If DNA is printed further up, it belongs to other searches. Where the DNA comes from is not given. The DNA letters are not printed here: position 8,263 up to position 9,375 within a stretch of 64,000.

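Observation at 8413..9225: Thg1-like 3'-5' polymerase encoded next to a set of phage tRNAs, some with acceptor-stem mismatches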

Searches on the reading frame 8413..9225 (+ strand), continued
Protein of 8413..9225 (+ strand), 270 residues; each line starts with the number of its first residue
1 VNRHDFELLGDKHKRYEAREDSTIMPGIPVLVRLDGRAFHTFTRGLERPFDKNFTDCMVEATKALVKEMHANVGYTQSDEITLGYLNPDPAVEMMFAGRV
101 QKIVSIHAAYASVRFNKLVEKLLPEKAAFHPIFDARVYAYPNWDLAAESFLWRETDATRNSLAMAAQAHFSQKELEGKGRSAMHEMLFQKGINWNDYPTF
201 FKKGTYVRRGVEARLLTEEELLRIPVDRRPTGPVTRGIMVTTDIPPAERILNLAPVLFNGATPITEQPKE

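Call 25: find_encoding_contigs(protein=P0002, flank=10000, max_places=3)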
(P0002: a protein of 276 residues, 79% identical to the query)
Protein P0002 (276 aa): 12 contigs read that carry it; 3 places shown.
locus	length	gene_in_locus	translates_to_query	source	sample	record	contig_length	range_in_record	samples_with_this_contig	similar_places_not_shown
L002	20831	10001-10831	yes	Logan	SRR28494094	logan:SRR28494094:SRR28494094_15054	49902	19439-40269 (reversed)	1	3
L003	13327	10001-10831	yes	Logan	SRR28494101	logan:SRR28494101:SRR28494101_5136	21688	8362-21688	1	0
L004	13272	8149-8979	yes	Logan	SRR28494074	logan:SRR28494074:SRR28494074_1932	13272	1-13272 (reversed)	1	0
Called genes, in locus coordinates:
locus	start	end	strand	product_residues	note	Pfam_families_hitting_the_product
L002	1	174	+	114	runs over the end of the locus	-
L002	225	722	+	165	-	-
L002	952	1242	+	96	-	-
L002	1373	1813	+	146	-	PF20274:cREC_REC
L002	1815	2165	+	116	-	-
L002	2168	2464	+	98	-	-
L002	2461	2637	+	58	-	-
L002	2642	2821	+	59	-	-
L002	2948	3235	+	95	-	-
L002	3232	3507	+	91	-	-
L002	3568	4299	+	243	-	-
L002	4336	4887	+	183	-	-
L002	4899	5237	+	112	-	-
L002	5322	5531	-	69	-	-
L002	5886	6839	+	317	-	-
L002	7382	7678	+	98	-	-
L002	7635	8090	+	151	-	-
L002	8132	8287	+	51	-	-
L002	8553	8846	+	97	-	-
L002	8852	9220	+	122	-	-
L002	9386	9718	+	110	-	-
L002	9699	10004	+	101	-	PF16225:DUF4884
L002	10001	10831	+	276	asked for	PF04446:Thg1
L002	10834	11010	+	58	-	-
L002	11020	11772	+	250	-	-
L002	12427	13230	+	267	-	-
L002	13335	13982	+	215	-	-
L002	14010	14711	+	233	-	-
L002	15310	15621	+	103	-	-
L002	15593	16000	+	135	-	-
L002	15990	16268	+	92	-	-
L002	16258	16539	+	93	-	PF12961:DUF3850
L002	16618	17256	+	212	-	PF01464:SLT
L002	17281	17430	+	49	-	-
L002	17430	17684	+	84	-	-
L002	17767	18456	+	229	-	-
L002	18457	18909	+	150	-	PF00692:dUTPase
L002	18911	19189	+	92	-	-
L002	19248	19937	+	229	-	-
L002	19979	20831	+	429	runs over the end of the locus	PF08740:BCS1_N, PF00004:AAA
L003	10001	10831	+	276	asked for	PF04446:Thg1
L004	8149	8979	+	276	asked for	PF04446:Thg1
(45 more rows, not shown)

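Call 26: find_encoding_contigs(protein=P0015, flank=10000, max_places=2)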
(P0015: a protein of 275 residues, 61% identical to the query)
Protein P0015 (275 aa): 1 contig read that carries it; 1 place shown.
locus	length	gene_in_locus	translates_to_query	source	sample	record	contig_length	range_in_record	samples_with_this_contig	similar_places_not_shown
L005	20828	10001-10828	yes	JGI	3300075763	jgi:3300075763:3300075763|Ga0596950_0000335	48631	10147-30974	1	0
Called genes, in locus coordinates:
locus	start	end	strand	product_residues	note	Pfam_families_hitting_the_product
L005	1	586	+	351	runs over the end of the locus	-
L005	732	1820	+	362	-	-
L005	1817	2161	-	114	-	-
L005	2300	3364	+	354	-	-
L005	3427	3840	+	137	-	-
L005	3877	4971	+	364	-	-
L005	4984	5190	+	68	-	-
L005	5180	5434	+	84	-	-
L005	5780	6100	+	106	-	-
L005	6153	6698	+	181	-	-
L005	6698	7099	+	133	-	-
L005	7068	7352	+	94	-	-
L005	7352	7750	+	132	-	-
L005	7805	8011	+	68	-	-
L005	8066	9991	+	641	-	PF01434:Peptidase_M41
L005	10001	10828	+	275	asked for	PF04446:Thg1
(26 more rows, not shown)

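Call 27: find_encoding_contigs(protein=P0017, flank=10000, max_places=2)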
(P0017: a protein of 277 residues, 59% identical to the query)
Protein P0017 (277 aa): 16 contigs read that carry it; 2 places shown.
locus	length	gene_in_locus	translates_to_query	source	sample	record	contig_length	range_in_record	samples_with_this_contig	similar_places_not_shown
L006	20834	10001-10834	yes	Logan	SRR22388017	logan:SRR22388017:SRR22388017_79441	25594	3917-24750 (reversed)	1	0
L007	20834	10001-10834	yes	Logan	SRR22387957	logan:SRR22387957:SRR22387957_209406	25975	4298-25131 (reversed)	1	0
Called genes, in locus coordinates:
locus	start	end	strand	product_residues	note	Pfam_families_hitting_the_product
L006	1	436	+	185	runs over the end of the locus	-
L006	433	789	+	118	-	PF26894:Phage_T4_Y07C (weak)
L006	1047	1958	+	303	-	-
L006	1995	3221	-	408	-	-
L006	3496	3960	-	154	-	PF14081:DUF4262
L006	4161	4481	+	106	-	-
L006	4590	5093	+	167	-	-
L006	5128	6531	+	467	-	-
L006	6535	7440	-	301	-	PF12697:Abhydrolase_6 (faint), PF00561:Abhydrolase_1 (weak), PF12146:Hydrolase_4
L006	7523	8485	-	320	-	PF13744:HTH_37 (faint), PF12844:HTH_19 (faint), PF13560:HTH_31, PF01381:HTH_3 (weak), PF13443:HTH_26 (faint)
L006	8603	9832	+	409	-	PF13365:Trypsin_2 (weak)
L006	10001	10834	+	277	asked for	PF04446:Thg1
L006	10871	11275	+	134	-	-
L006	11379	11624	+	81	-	-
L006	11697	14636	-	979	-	PF15780:ASH (faint), PF22073:Cep192_D4, PF22544:HYDIN_VesB_CFA65-like_Ig (weak), PF24507:Ig_CFAP65_4th (faint), PF26918:Ig_Eae (faint), PF22544:HYDIN_VesB_CFA65-like_Ig (weak), PF00147:Fibrinogen_C (faint)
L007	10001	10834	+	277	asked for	PF04446:Thg1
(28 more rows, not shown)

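Call 35: get_annotated_region(hit=H2, flank=20000)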
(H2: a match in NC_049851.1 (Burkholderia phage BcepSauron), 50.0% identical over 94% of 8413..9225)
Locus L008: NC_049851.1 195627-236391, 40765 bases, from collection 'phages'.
description: Burkholderia phage BcepSauron, complete genome.
organism: Burkholderia phage BcepSauron (NCBI taxid 2530033)
taxonomy: Viruses; Duplodnaviria; Heunggongvirae; Uroviricota; Caudoviricetes; Sarumanvirus; Sarumanvirus bcepsauron
host: Burkholderia cenocepacia; source: soil; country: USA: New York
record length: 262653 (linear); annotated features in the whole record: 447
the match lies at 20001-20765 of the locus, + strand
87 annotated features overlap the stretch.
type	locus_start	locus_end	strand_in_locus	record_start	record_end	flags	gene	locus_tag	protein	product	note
CDS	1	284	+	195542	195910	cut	-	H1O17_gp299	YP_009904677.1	ATPase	-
CDS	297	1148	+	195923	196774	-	-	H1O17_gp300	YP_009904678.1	transport protein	-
CDS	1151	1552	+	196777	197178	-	-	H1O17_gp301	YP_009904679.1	hypothetical protein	-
CDS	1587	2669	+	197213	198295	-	-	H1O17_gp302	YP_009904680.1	beta clamp protein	-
CDS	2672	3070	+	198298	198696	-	-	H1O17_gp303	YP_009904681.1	hypothetical protein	-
CDS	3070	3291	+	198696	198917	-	-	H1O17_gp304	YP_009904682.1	hypothetical protein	-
CDS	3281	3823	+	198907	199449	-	-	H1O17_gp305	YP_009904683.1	hypothetical protein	-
CDS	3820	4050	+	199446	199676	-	-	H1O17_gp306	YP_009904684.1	hypothetical protein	-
CDS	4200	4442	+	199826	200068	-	-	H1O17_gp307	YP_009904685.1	hypothetical protein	-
CDS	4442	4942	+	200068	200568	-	-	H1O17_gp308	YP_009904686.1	hypothetical protein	-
CDS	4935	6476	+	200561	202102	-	-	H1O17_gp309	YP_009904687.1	type III helicase restriction enzyme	-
CDS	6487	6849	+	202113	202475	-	-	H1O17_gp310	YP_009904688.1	hypothetical protein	-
CDS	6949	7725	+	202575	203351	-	-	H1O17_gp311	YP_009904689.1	DNA polymerase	-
CDS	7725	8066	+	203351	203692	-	-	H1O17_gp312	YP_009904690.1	glycosyltransferase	Glycosyltransferase?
CDS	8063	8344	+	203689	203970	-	-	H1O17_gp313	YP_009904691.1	hypothetical protein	-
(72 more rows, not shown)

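Call 37: find_related_loci(query=A2, collection=viral_contigs, flank=10000)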
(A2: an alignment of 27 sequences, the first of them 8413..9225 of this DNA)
Query A2 (270 aa) in viral_contigs; peptide patterns used: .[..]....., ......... (x = any residue, [..] = any of these).
598 stretches matched a pattern (row limit reached: there are more); 586 encode a relative of the query (tblastn E <= 1e-3); the best 80 are kept; 80 distinct loci.
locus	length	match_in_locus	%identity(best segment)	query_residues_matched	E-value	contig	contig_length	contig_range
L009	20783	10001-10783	53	9-264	4e-84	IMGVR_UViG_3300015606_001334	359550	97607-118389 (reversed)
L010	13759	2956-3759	48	3-269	2e-81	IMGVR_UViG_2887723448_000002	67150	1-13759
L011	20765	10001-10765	50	7-261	1e-78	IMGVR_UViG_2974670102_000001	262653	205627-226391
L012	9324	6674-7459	47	1-267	2e-76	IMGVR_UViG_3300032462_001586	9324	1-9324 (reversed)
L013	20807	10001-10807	47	1-265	1e-75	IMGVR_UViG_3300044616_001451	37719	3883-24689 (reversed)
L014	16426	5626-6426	48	2-263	2e-74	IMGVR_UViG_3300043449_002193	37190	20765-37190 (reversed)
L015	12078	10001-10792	45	9-267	3e-74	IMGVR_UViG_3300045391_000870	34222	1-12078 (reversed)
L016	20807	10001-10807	46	9-265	3e-73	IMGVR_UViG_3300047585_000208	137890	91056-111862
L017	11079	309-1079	46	9-263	2e-72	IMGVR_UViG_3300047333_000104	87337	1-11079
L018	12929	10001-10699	52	1-230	5e-72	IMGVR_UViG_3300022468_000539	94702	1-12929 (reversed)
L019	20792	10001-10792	47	7-265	7e-72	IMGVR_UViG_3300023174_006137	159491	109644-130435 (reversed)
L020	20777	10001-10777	47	7-260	3e-71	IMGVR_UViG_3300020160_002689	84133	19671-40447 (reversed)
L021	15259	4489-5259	47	9-263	2e-71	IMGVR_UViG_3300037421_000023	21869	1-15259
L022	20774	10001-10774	45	9-266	6e-71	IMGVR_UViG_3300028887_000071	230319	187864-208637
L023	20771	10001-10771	48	9-258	2e-70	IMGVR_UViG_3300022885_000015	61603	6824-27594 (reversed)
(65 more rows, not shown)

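Call 60: find_encoding_contigs(protein=P0003, flank=10000, max_places=1)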
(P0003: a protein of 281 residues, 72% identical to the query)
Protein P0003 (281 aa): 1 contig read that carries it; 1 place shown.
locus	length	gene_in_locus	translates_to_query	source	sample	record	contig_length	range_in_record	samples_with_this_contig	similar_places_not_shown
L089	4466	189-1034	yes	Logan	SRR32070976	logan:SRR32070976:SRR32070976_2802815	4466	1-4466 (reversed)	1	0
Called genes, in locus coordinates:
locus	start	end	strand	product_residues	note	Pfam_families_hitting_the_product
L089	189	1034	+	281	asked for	PF04446:Thg1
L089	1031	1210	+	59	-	-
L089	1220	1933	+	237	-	-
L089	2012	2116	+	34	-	-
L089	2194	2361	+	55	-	-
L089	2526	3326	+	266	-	-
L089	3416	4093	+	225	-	-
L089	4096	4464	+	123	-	?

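Call 61: find_encoding_contigs(protein=P0004, flank=10000, max_places=1)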
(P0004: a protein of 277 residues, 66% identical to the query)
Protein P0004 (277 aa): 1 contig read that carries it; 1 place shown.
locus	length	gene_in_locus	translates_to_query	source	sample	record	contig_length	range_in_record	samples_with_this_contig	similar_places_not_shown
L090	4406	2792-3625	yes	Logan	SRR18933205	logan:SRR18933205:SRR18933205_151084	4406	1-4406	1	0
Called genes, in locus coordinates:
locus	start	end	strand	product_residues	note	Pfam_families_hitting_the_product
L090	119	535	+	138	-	-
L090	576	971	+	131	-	-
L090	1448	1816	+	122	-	-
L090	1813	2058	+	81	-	-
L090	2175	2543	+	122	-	-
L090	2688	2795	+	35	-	-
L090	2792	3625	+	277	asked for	PF04446:Thg1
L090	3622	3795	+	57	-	-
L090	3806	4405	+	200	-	?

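Call 62: find_encoding_contigs(protein=P0006, flank=10000, max_places=1)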
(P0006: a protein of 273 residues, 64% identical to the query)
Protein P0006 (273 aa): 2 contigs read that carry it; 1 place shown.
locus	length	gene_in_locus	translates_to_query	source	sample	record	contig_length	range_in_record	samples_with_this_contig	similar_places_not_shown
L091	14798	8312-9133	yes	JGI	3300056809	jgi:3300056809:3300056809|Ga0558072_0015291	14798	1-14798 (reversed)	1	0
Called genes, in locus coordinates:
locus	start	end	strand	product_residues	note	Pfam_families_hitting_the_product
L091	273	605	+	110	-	PF20274:cREC_REC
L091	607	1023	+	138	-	-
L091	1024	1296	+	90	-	-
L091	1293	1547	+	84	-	-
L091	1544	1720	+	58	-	-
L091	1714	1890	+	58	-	-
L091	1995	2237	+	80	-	-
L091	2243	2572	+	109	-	-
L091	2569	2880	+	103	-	-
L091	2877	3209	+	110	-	-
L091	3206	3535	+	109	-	-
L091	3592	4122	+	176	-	-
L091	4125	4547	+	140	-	-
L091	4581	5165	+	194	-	-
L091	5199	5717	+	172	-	-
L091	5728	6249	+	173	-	-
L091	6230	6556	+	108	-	-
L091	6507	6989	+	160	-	-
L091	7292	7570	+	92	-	-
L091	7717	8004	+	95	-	-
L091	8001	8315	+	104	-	-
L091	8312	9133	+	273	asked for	PF04446:Thg1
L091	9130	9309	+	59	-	-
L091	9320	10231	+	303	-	PF20935:DUF6847 (faint)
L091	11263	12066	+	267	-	-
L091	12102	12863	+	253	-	-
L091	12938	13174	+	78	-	-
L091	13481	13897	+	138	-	-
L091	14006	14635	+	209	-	PF01464:SLT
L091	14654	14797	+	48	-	?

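Call 63: find_encoding_contigs(protein=P0007, flank=10000, max_places=1)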
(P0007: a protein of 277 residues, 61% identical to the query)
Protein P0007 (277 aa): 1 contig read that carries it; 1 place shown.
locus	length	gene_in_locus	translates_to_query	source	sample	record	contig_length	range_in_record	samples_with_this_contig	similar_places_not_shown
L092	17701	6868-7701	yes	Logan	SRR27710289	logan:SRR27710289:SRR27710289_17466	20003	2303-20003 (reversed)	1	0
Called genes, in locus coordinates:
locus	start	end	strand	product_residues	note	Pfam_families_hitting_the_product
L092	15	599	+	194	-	PF00561:Abhydrolase_1, PF12146:Hydrolase_4, PF12697:Abhydrolase_6, PF20408:Abhydrolase_11 (faint), PF06821:Ser_hydrolase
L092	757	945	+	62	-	-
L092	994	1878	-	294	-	-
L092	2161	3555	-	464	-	PF13638:PIN_4, PF02562:PhoH, PF13604:AAA_30, PF13401:AAA_22 (weak)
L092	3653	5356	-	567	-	PF05157:MshEN, PF00437:T2SSE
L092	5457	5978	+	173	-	-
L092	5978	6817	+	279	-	PF22544:HYDIN_VesB_CFA65-like_Ig (weak)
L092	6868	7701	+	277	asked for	PF04446:Thg1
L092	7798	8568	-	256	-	-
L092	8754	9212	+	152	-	-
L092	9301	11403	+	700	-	PF00270:DEAD (faint), PF04851:ResIII (faint), PF00271:Helicase_C (weak), PF13307:Helicase_C_2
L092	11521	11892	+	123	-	-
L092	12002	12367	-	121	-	-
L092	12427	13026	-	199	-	-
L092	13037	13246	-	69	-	-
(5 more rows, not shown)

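Call 82: find_related_loci(query=A2, collection=genome_contigs, flank=5000)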
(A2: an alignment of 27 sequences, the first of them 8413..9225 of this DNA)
Query A2 (270 aa) in genome_contigs; peptide patterns used: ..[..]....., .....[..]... (x = any residue, [..] = any of these).
600 stretches matched a pattern (row limit reached: there are more); 577 encode a relative of the query (tblastn E <= 1e-3); the best 80 are kept; 80 distinct loci.
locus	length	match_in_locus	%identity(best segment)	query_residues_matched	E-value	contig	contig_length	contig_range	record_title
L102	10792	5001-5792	50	1-263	1e-84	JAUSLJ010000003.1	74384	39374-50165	MAG: Agitococcus sp. isolate E19_concoct.bin.145 E19_k141_586568, whole genome shotgun sequence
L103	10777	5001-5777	53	9-263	1e-80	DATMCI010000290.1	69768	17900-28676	MAG TPA_asm: Kofleriaceae bacterium isolate SMAG_U13378 k141_820130, whole genome shotgun sequence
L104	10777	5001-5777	51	9-263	5e-79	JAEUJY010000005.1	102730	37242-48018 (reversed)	MAG: Myxococcales bacterium isolate new MAG-81 k141_3675027, whole genome shotgun sequence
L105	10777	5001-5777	49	9-263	3e-77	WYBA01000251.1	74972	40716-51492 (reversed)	MAG: Myxococcales bacterium isolate PRO3 k127_311620, whole genome shotgun sequence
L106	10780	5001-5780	50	9-264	1e-76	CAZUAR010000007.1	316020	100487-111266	MAG TPA_asm: uncultured Kofleriaceae bacterium isolate binchicken_co242_106 genome assembly, contig: NODE_97_length_3160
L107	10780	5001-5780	50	9-264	1e-75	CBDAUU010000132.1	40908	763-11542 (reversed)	MAG: Kofleriaceae bacterium isolate ffba1ace-c5ca-4b13-bc8a-5e7048f45719 genome assembly, contig: contig_132, whole geno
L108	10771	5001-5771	49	9-261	7e-76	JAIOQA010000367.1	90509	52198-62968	MAG: Deltaproteobacteria bacterium isolate LakeFargette_0920_ALND_MAG_72_12 LacPavin_0920_ALND_scaffold_566229, whole ge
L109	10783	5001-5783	49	9-265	4e-75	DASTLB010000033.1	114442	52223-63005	MAG TPA_asm: Kofleriaceae bacterium isolate SMAG_U2472 k141_477473, whole genome shotgun sequence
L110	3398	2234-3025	48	9-267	2e-75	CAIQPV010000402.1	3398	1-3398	MAG: uncultured Nitrosomonadales bacterium isolate AlinenLipids_bin-3794 genome assembly, contig: bin-3794:402/715, whol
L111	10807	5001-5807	46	3-266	7e-75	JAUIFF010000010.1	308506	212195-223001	MAG: Polyangia bacterium isolate 8_bin.71 NODE_78_length_308506_cov_7.375301, whole genome shotgun sequence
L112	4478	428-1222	44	2-266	5e-74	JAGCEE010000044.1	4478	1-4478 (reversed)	MAG: Clostridia bacterium isolate RGIG9710 Yak_Omasum-3__c208507, whole genome shotgun sequence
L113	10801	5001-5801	44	9-270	1e-73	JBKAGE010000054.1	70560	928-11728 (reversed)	MAG: Bradymonadia bacterium isolate Ske_MAG24 Ske_MAG24_0054, whole genome shotgun sequence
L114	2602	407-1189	47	9-264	9e-75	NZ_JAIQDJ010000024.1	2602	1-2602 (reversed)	Thermomonas beijingensis strain RSS-23 RSS23_ctg024, whole genome shotgun sequence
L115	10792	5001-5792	48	9-266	3e-73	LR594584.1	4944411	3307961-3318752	Gemmataceae bacterium isolate CJuql4 genome assembly, scaffold: Scf2, whole genome shotgun sequence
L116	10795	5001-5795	44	7-266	8e-72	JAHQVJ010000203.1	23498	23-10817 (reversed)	MAG: Myxococcales bacterium isolate MAG.005 Posi_005-P61460, whole genome shotgun sequence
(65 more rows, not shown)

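Call 86: predict_structure(alignment_id=A2)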
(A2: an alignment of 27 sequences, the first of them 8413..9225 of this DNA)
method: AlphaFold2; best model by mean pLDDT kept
length: 270 residues; sequences in the alignment: 27
mean_pLDDT: 92.9   pTM: 0.88
mean pLDDT of the five models: 92.9, 92.7, 92.5, 92.1, 91.4
residues with pLDDT >= 90: 216; 70-90: 51; 50-70: 2; < 50: 1
segments of 3 or more residues with pLDDT < 50: none
pLDDT, mean of each block of 10 residues (from residue 1): 89 90 92 92 93 97 97 95 94 92 97 98 95 96 96 94 96 95 96 94 94 88 90 87 92 94 78
secondary structure, 60 per line:
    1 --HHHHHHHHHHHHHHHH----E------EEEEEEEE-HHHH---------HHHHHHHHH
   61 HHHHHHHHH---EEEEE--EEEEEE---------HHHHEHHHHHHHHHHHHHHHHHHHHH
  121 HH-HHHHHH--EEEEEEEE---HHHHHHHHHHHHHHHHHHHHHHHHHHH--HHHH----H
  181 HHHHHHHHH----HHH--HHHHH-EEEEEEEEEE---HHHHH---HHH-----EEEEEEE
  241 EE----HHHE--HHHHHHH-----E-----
elements in order: H3-18 E30-37 H39-42 H52-69 E73-77 E80-85 H95-98 H100-122 H124-129 E132-139 H143-169 H172-175 H180-189 H199-203 E205-214 H218-222 E234-242 H253-259
